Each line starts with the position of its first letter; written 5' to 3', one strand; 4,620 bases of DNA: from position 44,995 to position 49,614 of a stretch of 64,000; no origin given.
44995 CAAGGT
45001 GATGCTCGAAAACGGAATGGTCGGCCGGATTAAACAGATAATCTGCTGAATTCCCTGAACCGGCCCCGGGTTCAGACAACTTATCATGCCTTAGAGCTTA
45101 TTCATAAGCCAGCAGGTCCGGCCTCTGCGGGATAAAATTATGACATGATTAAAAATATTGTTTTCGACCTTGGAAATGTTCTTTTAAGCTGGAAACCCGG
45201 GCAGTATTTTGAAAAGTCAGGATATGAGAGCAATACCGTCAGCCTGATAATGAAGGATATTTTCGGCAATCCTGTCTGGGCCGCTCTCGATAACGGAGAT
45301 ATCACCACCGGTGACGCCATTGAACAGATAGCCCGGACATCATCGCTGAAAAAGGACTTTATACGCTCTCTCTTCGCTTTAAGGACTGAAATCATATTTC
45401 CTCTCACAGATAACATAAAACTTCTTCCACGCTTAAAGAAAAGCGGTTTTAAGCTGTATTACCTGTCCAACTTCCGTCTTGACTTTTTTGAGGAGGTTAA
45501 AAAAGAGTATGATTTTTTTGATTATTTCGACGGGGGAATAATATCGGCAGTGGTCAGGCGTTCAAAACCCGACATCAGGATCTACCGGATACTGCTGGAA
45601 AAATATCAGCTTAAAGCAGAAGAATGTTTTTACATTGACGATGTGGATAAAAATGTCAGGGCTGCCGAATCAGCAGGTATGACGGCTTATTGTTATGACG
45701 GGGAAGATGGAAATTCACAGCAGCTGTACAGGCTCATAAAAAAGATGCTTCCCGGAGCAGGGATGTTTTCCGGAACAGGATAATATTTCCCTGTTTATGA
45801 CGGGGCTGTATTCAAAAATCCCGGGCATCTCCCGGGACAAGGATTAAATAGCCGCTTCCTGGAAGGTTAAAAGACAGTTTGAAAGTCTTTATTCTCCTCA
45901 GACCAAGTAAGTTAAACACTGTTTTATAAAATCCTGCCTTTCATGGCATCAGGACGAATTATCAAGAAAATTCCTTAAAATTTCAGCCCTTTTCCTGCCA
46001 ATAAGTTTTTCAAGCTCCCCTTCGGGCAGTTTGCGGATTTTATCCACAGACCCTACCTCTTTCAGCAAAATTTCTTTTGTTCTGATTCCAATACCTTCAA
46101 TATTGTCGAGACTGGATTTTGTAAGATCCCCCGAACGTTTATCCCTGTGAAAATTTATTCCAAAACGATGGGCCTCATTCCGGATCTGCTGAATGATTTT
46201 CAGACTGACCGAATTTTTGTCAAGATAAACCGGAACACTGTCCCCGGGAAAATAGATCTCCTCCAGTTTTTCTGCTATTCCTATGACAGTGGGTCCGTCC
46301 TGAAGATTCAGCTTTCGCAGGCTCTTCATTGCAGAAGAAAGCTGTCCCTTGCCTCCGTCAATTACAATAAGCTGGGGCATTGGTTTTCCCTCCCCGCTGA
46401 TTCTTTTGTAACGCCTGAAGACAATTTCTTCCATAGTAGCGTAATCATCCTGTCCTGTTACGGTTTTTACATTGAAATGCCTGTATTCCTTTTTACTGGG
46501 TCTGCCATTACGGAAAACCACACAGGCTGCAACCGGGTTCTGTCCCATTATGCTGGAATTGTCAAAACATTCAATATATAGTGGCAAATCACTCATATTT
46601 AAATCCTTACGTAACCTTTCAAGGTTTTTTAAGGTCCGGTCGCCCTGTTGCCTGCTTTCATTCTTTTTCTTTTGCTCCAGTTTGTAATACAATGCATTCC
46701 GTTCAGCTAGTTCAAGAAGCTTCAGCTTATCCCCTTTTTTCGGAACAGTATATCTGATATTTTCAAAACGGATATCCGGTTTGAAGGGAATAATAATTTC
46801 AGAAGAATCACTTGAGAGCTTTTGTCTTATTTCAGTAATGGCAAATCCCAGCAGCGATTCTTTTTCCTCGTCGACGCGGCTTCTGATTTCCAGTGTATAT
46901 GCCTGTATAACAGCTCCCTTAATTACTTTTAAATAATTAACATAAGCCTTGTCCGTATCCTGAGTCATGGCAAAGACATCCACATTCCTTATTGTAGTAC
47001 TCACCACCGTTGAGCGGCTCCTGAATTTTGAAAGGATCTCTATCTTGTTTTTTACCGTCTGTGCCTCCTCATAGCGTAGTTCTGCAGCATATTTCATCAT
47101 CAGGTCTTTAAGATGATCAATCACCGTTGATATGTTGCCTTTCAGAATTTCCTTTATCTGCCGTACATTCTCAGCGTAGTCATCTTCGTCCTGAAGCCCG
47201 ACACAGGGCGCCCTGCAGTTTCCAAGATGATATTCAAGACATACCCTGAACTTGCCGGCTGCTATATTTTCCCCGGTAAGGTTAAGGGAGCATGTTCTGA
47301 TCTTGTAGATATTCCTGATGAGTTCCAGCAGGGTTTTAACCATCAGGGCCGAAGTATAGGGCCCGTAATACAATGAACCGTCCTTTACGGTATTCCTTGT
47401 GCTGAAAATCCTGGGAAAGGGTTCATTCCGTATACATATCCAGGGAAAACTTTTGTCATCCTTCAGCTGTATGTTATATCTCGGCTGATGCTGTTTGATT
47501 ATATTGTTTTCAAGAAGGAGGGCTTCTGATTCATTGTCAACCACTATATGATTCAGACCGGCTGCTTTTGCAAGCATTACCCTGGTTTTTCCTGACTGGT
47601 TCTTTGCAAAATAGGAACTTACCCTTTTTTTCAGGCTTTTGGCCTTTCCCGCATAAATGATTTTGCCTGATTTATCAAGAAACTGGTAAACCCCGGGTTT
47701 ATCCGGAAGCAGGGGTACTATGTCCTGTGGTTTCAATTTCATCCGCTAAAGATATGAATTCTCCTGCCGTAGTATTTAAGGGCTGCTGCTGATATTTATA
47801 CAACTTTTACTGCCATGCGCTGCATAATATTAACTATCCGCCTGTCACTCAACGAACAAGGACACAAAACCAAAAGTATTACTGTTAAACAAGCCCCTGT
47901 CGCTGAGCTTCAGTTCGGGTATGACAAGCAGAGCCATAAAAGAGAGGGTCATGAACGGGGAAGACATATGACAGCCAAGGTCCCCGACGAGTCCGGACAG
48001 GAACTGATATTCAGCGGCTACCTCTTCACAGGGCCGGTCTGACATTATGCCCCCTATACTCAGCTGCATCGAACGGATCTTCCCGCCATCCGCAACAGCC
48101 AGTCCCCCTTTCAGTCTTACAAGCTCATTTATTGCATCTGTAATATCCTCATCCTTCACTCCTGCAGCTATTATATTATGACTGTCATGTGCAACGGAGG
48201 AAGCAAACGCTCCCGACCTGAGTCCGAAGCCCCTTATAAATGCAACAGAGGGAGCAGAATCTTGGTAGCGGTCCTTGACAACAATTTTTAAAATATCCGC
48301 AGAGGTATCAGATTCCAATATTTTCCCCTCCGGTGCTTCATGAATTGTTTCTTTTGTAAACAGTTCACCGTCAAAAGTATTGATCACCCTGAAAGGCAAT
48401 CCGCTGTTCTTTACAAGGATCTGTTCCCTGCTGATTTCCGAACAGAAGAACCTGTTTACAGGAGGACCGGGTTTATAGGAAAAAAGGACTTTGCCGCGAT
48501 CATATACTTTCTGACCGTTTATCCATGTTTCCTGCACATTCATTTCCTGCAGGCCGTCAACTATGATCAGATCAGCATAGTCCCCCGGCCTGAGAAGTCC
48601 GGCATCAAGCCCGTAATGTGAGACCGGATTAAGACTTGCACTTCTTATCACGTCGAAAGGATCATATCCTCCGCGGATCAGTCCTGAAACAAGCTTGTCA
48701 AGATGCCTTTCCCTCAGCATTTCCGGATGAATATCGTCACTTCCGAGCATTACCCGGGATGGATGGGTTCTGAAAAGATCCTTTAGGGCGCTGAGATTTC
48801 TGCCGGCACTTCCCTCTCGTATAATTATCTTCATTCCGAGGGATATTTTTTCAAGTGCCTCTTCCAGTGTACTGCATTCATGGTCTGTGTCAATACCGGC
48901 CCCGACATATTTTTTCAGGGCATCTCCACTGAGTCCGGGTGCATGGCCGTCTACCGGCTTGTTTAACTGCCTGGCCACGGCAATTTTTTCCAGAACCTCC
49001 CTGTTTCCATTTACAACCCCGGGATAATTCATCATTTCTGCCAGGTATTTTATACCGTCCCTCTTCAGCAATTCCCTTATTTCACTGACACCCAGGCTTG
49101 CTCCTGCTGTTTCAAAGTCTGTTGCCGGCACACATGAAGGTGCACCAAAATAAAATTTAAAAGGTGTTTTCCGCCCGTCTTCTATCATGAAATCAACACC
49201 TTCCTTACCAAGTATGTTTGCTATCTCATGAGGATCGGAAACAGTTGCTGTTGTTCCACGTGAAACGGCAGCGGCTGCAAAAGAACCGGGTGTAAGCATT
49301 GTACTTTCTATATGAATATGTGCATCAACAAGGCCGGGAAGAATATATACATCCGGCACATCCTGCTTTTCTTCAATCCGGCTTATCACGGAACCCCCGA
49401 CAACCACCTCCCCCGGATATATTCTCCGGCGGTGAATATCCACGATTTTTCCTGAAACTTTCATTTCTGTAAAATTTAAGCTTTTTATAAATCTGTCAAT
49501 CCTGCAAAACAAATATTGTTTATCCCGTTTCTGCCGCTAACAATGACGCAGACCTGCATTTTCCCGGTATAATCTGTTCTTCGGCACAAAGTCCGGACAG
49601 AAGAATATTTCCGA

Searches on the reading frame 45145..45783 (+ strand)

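Call 68: search_protein_families(library=pfam, proteins=[window:45145-45783:+], max_evalue=0.001)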
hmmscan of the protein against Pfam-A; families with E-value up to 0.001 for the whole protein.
window:45145-45783:+ (212 aa): 2 families
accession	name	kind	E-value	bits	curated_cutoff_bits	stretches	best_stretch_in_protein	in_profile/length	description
PF00702.32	Hydrolase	-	2.5e-13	51.3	26.4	1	2-178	1-191/191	haloacid dehalogenase-like hydrolase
PF13419.12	HAD_2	-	1.1e-11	45.6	23.8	1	70-181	63-175/178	Haloacid dehalogenase-like hydrolase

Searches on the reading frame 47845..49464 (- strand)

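Call 68: search_protein_families(library=pfam, proteins=[window:47845-49464:-], max_evalue=0.001)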
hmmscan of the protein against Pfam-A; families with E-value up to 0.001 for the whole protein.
window:47845-49464:- (539 aa): 3 families
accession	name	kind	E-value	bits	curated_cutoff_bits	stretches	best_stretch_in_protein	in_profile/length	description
PF13382.11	Adenine_deam_C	-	4.8e-56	189.2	27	1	368-531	2-168/169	Adenine deaminase C-terminal domain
PF01979.26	Amidohydro_1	-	7.6e-41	140.9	25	1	40-320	1-345/345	Amidohydrolase family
PF07969.17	Amidohydro_3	-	2.7e-06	27.6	29.7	0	232-321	363-472/472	Amidohydrolase family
